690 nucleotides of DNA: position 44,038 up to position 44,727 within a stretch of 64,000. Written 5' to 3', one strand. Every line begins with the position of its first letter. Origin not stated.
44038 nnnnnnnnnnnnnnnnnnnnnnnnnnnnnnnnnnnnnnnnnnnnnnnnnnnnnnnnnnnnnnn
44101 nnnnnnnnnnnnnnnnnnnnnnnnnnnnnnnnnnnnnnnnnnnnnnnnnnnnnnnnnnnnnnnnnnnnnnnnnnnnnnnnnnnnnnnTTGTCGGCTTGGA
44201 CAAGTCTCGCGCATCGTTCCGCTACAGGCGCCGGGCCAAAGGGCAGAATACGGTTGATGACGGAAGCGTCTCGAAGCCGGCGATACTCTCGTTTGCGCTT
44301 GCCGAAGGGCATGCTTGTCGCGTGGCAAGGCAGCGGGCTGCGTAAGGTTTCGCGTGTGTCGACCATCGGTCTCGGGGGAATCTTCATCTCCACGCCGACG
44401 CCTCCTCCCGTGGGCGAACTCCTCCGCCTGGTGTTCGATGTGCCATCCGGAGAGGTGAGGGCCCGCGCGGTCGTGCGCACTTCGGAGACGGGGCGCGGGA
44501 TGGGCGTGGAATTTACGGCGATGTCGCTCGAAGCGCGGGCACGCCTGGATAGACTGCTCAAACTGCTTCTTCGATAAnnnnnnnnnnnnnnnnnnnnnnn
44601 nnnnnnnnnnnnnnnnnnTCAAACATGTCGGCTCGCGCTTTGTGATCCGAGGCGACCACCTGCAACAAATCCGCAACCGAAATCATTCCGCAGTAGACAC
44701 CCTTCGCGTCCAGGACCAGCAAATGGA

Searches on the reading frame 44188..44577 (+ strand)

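Call 41: search_protein_families(library=pfam, proteins=[window:44188-44577:+], max_evalue=0.01)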
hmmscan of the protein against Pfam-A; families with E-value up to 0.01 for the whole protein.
window:44188-44577:+ (129 aa): 1 family
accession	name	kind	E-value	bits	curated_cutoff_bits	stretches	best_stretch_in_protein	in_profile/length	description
PF07238.19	PilZ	-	2.1e-09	38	22.5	1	31-124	3-100/102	PilZ domain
